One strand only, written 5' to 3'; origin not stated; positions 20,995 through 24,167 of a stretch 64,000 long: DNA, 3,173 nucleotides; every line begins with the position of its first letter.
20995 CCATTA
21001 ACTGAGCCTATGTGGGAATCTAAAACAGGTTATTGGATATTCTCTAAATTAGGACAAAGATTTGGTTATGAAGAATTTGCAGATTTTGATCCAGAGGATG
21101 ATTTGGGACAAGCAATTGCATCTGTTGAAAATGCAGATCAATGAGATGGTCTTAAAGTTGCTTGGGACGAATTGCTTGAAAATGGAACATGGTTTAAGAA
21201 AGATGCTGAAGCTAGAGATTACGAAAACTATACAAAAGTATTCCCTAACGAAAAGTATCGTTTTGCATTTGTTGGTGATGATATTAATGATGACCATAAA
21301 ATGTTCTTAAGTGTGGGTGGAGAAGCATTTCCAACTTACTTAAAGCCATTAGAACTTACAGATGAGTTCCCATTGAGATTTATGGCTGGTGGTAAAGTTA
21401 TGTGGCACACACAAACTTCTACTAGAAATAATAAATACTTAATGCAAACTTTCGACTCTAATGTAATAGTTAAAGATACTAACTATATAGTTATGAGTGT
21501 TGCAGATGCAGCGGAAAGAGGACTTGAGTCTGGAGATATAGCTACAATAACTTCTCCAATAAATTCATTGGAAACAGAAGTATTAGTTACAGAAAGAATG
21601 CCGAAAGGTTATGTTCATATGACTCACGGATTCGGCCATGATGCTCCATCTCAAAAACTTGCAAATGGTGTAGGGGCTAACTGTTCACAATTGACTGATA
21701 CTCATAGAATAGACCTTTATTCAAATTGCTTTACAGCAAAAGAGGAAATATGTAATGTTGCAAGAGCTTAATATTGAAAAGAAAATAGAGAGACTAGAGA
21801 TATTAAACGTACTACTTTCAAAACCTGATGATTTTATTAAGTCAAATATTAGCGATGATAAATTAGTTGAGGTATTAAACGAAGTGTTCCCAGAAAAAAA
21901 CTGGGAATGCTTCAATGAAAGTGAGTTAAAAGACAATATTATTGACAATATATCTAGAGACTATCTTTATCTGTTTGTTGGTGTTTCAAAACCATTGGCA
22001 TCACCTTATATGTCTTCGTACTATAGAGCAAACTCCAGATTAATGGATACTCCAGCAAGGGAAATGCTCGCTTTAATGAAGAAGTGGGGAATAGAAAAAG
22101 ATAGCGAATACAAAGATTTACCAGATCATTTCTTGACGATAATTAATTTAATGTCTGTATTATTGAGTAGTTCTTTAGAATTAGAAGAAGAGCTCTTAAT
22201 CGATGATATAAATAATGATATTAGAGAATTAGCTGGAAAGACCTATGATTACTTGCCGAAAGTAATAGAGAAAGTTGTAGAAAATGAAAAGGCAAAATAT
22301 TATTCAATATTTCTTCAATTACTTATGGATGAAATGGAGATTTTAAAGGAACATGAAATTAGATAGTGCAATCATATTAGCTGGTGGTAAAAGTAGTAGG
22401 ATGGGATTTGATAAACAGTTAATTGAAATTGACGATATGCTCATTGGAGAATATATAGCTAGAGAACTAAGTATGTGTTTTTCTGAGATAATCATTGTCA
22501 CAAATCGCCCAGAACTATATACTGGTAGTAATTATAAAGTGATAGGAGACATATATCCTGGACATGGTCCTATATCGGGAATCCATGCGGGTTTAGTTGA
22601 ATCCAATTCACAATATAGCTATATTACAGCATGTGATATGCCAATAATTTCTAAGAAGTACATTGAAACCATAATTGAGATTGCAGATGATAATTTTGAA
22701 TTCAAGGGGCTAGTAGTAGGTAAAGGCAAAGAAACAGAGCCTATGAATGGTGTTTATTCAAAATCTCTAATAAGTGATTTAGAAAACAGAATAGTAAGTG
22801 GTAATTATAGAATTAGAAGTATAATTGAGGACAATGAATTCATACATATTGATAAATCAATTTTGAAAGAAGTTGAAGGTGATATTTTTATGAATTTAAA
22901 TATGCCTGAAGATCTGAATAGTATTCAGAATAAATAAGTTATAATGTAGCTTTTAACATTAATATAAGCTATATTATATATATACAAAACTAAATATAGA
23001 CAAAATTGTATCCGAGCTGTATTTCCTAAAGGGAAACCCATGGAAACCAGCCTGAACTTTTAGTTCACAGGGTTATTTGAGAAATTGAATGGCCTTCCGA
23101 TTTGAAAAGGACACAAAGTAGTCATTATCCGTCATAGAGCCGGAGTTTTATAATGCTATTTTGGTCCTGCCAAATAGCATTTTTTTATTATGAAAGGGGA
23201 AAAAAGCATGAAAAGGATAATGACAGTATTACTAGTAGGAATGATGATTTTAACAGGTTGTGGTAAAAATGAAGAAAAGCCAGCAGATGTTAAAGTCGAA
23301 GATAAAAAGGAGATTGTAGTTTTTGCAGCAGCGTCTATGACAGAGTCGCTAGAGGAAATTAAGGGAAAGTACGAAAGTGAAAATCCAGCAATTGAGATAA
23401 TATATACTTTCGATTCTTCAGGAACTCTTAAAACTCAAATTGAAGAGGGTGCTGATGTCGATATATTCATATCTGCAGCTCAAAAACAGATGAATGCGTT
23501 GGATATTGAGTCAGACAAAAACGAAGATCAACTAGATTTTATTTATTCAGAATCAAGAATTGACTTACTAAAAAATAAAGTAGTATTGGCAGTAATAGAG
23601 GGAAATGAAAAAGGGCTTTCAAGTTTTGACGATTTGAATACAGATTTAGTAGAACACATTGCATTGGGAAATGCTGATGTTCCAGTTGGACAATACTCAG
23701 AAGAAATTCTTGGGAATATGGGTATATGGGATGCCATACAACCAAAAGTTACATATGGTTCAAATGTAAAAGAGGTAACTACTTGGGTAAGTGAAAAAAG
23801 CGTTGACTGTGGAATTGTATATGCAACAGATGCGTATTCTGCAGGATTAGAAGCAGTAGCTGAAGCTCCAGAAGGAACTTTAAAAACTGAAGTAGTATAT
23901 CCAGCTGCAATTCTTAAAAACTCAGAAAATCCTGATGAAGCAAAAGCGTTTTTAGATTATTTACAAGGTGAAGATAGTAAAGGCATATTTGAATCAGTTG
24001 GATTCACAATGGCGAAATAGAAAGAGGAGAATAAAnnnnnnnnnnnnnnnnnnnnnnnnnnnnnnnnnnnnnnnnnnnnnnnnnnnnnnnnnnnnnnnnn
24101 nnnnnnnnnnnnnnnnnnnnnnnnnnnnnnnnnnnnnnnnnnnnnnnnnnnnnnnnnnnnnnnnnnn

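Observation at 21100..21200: In-frame TGA interrupts the Tat-exported molybdopterin oxidoreductase catalytic subunit, with a hairpin directly downstream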

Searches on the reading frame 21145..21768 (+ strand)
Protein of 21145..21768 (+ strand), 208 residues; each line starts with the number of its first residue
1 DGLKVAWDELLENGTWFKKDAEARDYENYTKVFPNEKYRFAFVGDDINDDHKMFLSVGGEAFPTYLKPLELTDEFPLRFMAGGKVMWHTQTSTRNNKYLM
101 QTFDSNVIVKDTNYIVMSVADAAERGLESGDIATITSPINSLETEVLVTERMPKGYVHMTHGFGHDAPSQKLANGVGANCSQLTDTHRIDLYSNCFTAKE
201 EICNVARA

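Call 5: search_protein_families(library=pfam, proteins=[window:21145-21768:+])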
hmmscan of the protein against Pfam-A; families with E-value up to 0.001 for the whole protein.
window:21145-21768:+ (208 aa): 1 family
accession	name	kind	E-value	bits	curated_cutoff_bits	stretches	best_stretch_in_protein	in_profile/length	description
PF01568.27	Molydop_binding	-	8.2e-16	58.5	26.8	1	82-196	5-104/110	Molydopterin dinucleotide binding domain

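Call 6: search_protein_families(library=ncbifam, proteins=[window:21145-21768:+])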
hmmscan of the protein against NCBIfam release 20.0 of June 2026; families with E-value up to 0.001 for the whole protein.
window:21145-21768:+ (208 aa): 7 families
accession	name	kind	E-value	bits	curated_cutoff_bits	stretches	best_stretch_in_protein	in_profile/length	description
NF012032.0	PRK15488.1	equivalog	7.9e-11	40.7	694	1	66-187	627-740/759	thiosulfate reductase PhsA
NF041783.2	mnquin_red_QrcB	equivalog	7.6e-06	24.4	440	1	101-183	590-671/695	menaquinone reductase molybdopterin-binding-like subunit QrcB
TIGR03479.1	DMSO_red_II_alp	subfamily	2.1e-05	22.8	984.75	1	50-164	755-862/913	molybdopterin-dependent oxidoreductase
TIGR02166.1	dmsA_ynfE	subfamily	3.1e-05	22.2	777.7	1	71-179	669-768/794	DMSO/selenate family reductase complex A subunit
NF011567.1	PRK14991.1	equivalog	5.9e-05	21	1750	1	108-166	902-960/1022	tetrathionate reductase subunit TtrA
TIGR00509.1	bisC_fam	subfamily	0.00022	19.6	1017.55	1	61-175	605-719/772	molybdopterin guanine dinucleotide-containing S/N-oxide reductase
NF041513.1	formate_DH_Act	exception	0.00058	17.7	1400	1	114-154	954-994/1067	formate dehydrogenase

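Call 25: list_cluster_members(proteins=[P0002, window:21172-21768:+, window:21755-22363:+])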
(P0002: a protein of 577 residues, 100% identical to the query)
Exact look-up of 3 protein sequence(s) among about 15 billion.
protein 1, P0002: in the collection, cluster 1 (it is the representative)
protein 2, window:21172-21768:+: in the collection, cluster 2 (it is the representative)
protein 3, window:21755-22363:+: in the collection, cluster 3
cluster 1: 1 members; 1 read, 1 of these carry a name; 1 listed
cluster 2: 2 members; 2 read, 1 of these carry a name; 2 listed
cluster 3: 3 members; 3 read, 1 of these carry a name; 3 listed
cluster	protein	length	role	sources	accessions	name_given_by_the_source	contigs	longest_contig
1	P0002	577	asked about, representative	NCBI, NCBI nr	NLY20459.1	MAG: molybdopterin-dependent oxidoreductase [Tissierellia bacterium] | molybdopterin-dependent oxidoreductase [Tissierellia bacterium]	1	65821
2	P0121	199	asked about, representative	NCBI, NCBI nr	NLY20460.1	MAG: hypothetical protein GXZ08_04190 [Tissierellia bacterium] | hypothetical protein [Tissierellia bacterium]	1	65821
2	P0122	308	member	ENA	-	-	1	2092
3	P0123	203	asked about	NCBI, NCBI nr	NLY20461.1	MAG: molecular chaperone TorD family protein [Tissierellia bacterium] | molecular chaperone TorD family protein [Tissierellia bacterium]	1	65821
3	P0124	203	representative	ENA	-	-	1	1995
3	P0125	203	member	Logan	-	-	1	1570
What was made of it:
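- NCBI annotates two CDSs here (call 25).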

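Call 28: find_encoding_contigs(protein=P0122, flank=5000)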
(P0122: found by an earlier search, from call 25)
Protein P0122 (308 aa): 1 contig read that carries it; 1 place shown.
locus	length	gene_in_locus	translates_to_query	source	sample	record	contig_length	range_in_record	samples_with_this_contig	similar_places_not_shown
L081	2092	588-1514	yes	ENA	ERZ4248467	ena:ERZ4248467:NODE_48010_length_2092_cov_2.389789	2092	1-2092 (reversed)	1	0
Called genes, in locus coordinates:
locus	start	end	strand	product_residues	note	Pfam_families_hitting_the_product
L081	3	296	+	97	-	?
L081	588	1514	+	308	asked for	PF01568:Molydop_binding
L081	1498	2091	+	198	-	?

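Call 39: find_encoding_contigs(protein=P0124, flank=3000)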
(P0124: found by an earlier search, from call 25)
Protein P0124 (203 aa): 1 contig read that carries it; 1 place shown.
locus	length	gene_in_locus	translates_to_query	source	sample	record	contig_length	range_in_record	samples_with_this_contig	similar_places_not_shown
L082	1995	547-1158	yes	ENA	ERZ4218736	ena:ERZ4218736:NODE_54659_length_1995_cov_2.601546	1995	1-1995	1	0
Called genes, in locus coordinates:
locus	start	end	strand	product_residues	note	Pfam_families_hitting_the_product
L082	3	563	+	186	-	?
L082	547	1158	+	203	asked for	PF02613:Nitrate_red_del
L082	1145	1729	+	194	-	PF12804:NTP_transf_3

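Call 40: find_encoding_contigs(protein=P0125, flank=3000)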
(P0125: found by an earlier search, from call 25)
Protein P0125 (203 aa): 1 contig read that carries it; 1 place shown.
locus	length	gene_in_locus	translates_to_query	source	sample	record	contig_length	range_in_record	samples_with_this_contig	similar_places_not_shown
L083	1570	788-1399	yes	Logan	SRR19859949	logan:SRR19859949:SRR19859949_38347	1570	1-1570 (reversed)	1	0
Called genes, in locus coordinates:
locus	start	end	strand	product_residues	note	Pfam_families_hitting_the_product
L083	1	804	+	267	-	?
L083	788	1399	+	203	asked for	PF02613:Nitrate_red_del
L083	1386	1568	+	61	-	?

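Call 45: find_encoding_contigs(protein=P0127, flank=4000, max_places=10)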
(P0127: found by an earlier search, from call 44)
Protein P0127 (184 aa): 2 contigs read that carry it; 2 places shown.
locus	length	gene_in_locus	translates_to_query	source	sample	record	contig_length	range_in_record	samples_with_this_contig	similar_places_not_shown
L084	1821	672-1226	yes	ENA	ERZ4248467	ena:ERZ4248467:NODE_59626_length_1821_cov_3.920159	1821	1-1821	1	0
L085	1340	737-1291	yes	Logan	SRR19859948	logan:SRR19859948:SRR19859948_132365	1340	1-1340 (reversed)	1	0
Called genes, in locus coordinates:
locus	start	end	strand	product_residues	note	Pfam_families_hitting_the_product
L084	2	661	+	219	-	?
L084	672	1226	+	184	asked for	PF12838:Fer4_7, PF13247:Fer4_11, PF12838:Fer4_7 (weak), PF13187:Fer4_9 (weak), PF25160:LdpA_Fe-S-bd (weak), PF00037:Fer4, PF12797:Fer4_2 (weak), PF12837:Fer4_6, +4 more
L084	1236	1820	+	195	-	?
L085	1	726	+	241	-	?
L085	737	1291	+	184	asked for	PF12838:Fer4_7, PF13247:Fer4_11, PF12838:Fer4_7 (weak), PF13187:Fer4_9 (weak), PF25160:LdpA_Fe-S-bd (weak), PF00037:Fer4, PF12797:Fer4_2 (weak), PF12837:Fer4_6, +4 more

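Call 46: find_encoding_contigs(protein=P0128, flank=4000, max_places=10)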
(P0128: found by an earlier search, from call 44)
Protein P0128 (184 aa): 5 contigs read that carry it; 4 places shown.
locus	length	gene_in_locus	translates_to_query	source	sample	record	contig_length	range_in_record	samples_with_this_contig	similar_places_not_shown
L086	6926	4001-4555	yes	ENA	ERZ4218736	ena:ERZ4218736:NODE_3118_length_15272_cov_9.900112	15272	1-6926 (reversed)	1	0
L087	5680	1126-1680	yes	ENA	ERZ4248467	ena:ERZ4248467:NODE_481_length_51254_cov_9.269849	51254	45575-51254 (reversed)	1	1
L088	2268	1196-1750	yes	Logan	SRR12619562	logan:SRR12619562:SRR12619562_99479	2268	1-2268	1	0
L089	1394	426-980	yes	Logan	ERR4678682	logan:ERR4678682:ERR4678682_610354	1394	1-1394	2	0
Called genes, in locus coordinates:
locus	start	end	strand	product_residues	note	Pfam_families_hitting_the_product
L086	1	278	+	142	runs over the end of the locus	PF00572:Ribosomal_L13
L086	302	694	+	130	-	PF00380:Ribosomal_S9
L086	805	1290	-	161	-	PF08823:PG_binding_2 (faint), PF01471:PG_binding_1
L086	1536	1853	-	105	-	PF05987:DUF898 (weak)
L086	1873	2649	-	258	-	PF07833:Cu_amine_oxidN1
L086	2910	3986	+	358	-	PF12797:Fer4_2 (faint), PF12837:Fer4_6 (faint), PF12838:Fer4_7 (weak), PF25160:LdpA_Fe-S-bd (weak), PF13187:Fer4_9 (weak), PF12838:Fer4_7, PF13237:Fer4_10 (weak), PF00037:Fer4 (weak), +2 more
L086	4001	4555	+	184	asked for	PF12838:Fer4_7, PF13237:Fer4_10 (weak), PF13247:Fer4_11, PF12838:Fer4_7 (weak), PF13187:Fer4_9 (weak), PF25160:LdpA_Fe-S-bd (weak), PF00037:Fer4, PF12837:Fer4_6, +5 more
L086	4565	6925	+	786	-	PF04879:Molybdop_Fe4S4, PF00384:Molybdopterin, PF01568:Molydop_binding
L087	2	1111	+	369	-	?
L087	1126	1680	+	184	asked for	PF12838:Fer4_7, PF13237:Fer4_10 (weak), PF13247:Fer4_11, PF12838:Fer4_7 (weak), PF13187:Fer4_9 (weak), PF25160:LdpA_Fe-S-bd (weak), PF00037:Fer4, PF12837:Fer4_6, +5 more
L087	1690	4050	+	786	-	PF04879:Molybdop_Fe4S4, PF00384:Molybdopterin, PF01568:Molydop_binding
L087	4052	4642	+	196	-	PF02613:Nitrate_red_del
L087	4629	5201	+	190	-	PF12804:NTP_transf_3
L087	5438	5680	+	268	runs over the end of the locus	PF13531:SBP_bac_11, PF01547:SBP_bac_1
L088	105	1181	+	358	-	PF12797:Fer4_2 (faint), PF12837:Fer4_6 (faint), PF12838:Fer4_7 (weak), PF25160:LdpA_Fe-S-bd (weak), PF13187:Fer4_9 (weak), PF12838:Fer4_7, PF13237:Fer4_10 (weak), PF00037:Fer4 (weak), +2 more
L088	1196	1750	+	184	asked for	PF12838:Fer4_7, PF13237:Fer4_10 (weak), PF13247:Fer4_11, PF12838:Fer4_7 (weak), PF13187:Fer4_9 (weak), PF25160:LdpA_Fe-S-bd (weak), PF00037:Fer4, PF12837:Fer4_6, +5 more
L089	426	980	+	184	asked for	PF12838:Fer4_7, PF13237:Fer4_10 (weak), PF13247:Fer4_11, PF12838:Fer4_7 (weak), PF13187:Fer4_9 (weak), PF25160:LdpA_Fe-S-bd (weak), PF00037:Fer4, PF12837:Fer4_6, +5 more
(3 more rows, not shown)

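Call 47: find_encoding_contigs(protein=P0130, flank=4000, max_places=10)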
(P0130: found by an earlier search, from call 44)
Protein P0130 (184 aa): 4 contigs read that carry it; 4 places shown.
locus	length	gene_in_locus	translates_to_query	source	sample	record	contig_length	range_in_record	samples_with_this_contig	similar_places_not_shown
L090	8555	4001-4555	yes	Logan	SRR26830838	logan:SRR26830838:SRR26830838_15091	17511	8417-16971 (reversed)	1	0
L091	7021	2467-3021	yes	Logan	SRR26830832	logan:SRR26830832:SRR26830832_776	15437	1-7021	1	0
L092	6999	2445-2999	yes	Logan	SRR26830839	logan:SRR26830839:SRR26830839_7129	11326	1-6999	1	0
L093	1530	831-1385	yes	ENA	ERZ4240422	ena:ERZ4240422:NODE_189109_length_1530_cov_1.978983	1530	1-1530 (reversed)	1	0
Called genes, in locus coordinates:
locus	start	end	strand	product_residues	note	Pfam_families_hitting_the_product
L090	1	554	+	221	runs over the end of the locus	PF02517:Rce1-like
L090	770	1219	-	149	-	PF08823:PG_binding_2 (weak), PF01471:PG_binding_1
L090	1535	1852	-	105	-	PF20403:DUF6693 (faint), PF05987:DUF898 (weak)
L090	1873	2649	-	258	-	PF07833:Cu_amine_oxidN1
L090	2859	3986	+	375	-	PF12838:Fer4_7 (weak), PF25160:LdpA_Fe-S-bd (weak), PF12837:Fer4_6 (weak), PF00037:Fer4 (weak), PF13237:Fer4_10 (weak), PF12838:Fer4_7, PF13187:Fer4_9 (weak), PF00037:Fer4 (weak), +3 more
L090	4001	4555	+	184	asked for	PF12838:Fer4_7, PF13237:Fer4_10 (weak), PF13247:Fer4_11, PF12838:Fer4_7 (weak), PF13187:Fer4_9 (weak), PF25160:LdpA_Fe-S-bd (weak), PF00037:Fer4, PF12837:Fer4_6, +5 more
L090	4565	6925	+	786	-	PF04879:Molybdop_Fe4S4, PF00384:Molybdopterin, PF01568:Molydop_binding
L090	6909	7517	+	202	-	PF02613:Nitrate_red_del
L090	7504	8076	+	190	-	PF12804:NTP_transf_3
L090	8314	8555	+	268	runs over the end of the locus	PF13531:SBP_bac_11, PF01547:SBP_bac_1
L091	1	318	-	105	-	PF20403:DUF6693 (faint), PF05987:DUF898 (weak)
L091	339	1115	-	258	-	PF07833:Cu_amine_oxidN1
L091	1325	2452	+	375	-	PF12838:Fer4_7 (weak), PF25160:LdpA_Fe-S-bd (weak), PF12837:Fer4_6 (weak), PF00037:Fer4 (weak), PF13237:Fer4_10 (weak), PF12838:Fer4_7, PF13187:Fer4_9 (weak), PF00037:Fer4 (weak), +3 more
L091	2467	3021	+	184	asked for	PF12838:Fer4_7, PF13237:Fer4_10 (weak), PF13247:Fer4_11, PF12838:Fer4_7 (weak), PF13187:Fer4_9 (weak), PF25160:LdpA_Fe-S-bd (weak), PF00037:Fer4, PF12837:Fer4_6, +5 more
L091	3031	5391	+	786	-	PF04879:Molybdop_Fe4S4, PF00384:Molybdopterin, PF01568:Molydop_binding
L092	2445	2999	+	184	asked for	PF12838:Fer4_7, PF13237:Fer4_10 (weak), PF13247:Fer4_11, PF12838:Fer4_7 (weak), PF13187:Fer4_9 (weak), PF25160:LdpA_Fe-S-bd (weak), PF00037:Fer4, PF12837:Fer4_6, +5 more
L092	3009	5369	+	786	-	PF04879:Molybdop_Fe4S4, PF00384:Molybdopterin, PF01568:Molydop_binding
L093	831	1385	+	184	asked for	PF12838:Fer4_7, PF13237:Fer4_10 (weak), PF13247:Fer4_11, PF12838:Fer4_7 (weak), PF13187:Fer4_9 (weak), PF25160:LdpA_Fe-S-bd (weak), PF00037:Fer4, PF12837:Fer4_6, +5 more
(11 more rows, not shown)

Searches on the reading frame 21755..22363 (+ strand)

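Call 5: search_protein_families(library=pfam, proteins=[window:21755-22363:+])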
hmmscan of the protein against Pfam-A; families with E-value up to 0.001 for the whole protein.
window:21755-22363:+ (203 aa): 1 family
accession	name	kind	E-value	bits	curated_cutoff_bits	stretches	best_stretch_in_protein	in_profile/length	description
PF02613.20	Nitrate_red_del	-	2e-16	60.7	22.2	1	59-154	21-117/136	Nitrate reductase delta subunit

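Call 6: search_protein_families(library=ncbifam, proteins=[window:21755-22363:+])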
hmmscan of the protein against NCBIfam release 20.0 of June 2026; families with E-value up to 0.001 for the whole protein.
window:21755-22363:+ (203 aa): 2 families
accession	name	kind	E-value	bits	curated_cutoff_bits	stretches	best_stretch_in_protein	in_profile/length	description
NF003442.0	PRK04976.1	equivalog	4.5e-12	46.3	132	1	66-192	77-199/211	molecular chaperone TorD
NF008632.0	PRK11621.1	equivalog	0.00082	19.1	162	0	55-148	57-150/203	Tat proofreading chaperone DmsD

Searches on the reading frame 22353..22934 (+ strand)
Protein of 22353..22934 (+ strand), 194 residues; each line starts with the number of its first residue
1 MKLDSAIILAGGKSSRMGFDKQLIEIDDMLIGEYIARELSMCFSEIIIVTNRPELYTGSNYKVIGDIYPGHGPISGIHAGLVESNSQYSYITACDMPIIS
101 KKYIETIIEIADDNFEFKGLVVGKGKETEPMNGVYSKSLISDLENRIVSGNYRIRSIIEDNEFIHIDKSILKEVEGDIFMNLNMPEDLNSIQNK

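Call 5: search_protein_families(library=pfam, proteins=[window:22353-22934:+])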
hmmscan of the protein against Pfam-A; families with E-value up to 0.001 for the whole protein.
window:22353-22934:+ (194 aa): 1 family
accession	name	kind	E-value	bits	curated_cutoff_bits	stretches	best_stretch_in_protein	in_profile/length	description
PF12804.13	NTP_transf_3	-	3.1e-32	112.4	27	1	6-160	1-156/160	MobA-like NTP transferase domain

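Call 6: search_protein_families(library=ncbifam, proteins=[window:22353-22934:+])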
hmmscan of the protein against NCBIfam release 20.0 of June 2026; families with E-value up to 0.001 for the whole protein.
window:22353-22934:+ (194 aa): 14 families
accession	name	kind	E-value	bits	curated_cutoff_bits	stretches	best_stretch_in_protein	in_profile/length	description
NF011056.0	PRK14489.1-1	equivalog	8.2e-37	127.2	379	1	5-193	7-194/363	bifunctional molybdenum cofactor guanylyltransferase MobA/molybdopterin-guanine dinucleotide biosynthesis adaptor protein MobB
NF001457.0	PRK00317.1-3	equivalog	8.6e-34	116.8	164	1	5-193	3-195/200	molybdenum cofactor guanylyltransferase MobA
TIGR02665.1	molyb_mobA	equivalog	8.3e-28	97.7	151.85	1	5-189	2-186/186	molybdenum cofactor guanylyltransferase MobA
NF002741.0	PRK02726.1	equivalog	2.7e-24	85.9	179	1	5-193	9-196/200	molybdenum cofactor guanylyltransferase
NF001837.0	PRK00560.1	equivalog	1.9e-20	73.4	182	1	6-188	11-184/196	molybdenum cofactor guanylyltransferase MobA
NF011059.0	PRK14490.1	equivalog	8.8e-16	58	354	1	6-192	183-366/374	bifunctional molybdenum cofactor guanylyltransferase MobA/molybdopterin-guanine dinucleotide biosynthesis adaptor protein MobB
NF001855.0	PRK00576.1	equivalog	1e-15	57.9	205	1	5-191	8-192/197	molybdenum cofactor guanylyltransferase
TIGR03310.1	matur_MocA_YgfJ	equivalog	3.6e-14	53.1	186.45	1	5-159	1-159/188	molybdenum cofactor cytidylyltransferase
NF011070.0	PRK14500.1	equivalog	2.9e-11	43.2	606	1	7-193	170-353/358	putative bifunctional molybdopterin-guanine dinucleotide biosynthesis protein MoaC/MobA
NF011057.0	PRK14489.1-2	subfamily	6.7e-09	35.5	541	1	5-190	8-193/363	bifunctional molybdenum cofactor guanylyltransferase MobA/molybdopterin-guanine dinucleotide biosynthesis adaptor protein MobB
NF011058.0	PRK14489.1-3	exception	6e-07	28.3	820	1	6-188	11-198/382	molybdenum cofactor guanylyltransferase MobA, DUF3305 domain-containing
TIGR03202.1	pucB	equivalog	8.1e-06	25.7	235.05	1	6-53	3-51/192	xanthine dehydrogenase accessory protein PucB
NF045665.1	NTPtran_DVU1551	equivalog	7.4e-05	21.9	315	1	5-114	2-119/359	DVU_1551 family NTP transferase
NF045495.1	AdoCbiPCobY_Meth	equivalog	0.00029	20.4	250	1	6-109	3-117/195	adenosylcobinamide-phosphate guanylyltransferase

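Call 44: list_cluster_members(proteins=[L083:1-801:+, window:22353-22934:+, window:18847-19398:+])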
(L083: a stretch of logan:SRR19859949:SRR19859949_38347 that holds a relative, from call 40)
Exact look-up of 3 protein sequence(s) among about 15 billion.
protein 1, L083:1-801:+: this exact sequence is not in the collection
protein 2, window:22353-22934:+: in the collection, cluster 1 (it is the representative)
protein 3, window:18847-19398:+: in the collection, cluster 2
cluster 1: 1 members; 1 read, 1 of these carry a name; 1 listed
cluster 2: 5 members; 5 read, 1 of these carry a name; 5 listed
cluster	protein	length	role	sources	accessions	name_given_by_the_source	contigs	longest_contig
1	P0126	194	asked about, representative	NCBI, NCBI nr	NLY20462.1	MAG: molybdenum cofactor guanylyltransferase [Tissierellia bacterium] | molybdenum cofactor guanylyltransferase [Tissierellia bacterium]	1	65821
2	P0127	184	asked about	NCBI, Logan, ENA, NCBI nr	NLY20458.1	MAG: 4Fe-4S dicluster domain-containing protein [Tissierellia bacterium] | 4Fe-4S dicluster domain-containing protein [Tissierellia bacterium]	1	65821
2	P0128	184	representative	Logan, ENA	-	-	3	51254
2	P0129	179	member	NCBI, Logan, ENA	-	-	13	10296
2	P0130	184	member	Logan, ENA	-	-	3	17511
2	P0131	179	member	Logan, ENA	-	-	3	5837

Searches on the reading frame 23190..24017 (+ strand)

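Call 5: search_protein_families(library=pfam, proteins=[window:23190-24017:+])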
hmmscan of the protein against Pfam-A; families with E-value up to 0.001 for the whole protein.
window:23190-24017:+ (276 aa): 2 families
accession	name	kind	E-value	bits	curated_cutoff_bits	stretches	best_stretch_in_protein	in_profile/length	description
PF13531.11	SBP_bac_11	-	4.8e-48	164.3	25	1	42-273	1-227/227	Bacterial extracellular solute-binding protein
PF01547.30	SBP_bac_1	-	3.3e-19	70.5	26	1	47-263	1-305/307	Bacterial extracellular solute-binding protein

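Call 6: search_protein_families(library=ncbifam, proteins=[window:23190-24017:+])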
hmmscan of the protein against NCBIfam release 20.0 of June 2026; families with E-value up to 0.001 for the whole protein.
window:23190-24017:+ (276 aa): 11 families
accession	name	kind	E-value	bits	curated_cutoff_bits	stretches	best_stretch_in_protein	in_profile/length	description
TIGR01256.1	modA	equivalog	2.5e-46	158.4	62.5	1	47-269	1-215/217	molybdate ABC transporter substrate-binding protein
NF007958.0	PRK10677.1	equivalog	6.2e-40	136.8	253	1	39-274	25-255/256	molybdate ABC transporter substrate-binding protein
NF002918.0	PRK03537.1-4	equivalog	3.6e-14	52.6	288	1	38-105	4-70/246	molybdate ABC transporter substrate-binding protein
NF003196.0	PRK04168.1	equivalog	2.1e-09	36.7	355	1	8-79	8-71/338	tungstate ABC transporter substrate-binding protein WtpA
NF002917.0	PRK03537.1-3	equivalog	1.1e-06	28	264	1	40-110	23-92/267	molybdate ABC transporter substrate-binding protein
NF047408.1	SA0632_fam_LP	equivalog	5.2e-06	26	70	1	7-30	1-24/68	SA0632 family lipoprotein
TIGR03730.1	tungstate_WtpA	equivalog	5.3e-06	25.7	242.75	0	41-106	2-68/275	tungstate ABC transporter substrate-binding protein WtpA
NF002919.0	PRK03537.1-6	equivalog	4e-05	23.2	482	1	30-104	24-95/275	molybdate ABC transporter substrate-binding protein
TIGR03261.1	phnS2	equivalog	4.4e-05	22.7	392.75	0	19-83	11-64/334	putative 2-aminoethylphosphonate ABC transporter substrate-binding protein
NF002916.0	PRK03537.1-2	equivalog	6.3e-05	22.6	359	1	42-101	5-63/244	molybdate ABC transporter substrate-binding protein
TIGR03850.1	bind_CPR_0540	equivalog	0.00076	18.2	299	0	10-99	6-96/437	carbohydrate ABC transporter substrate-binding protein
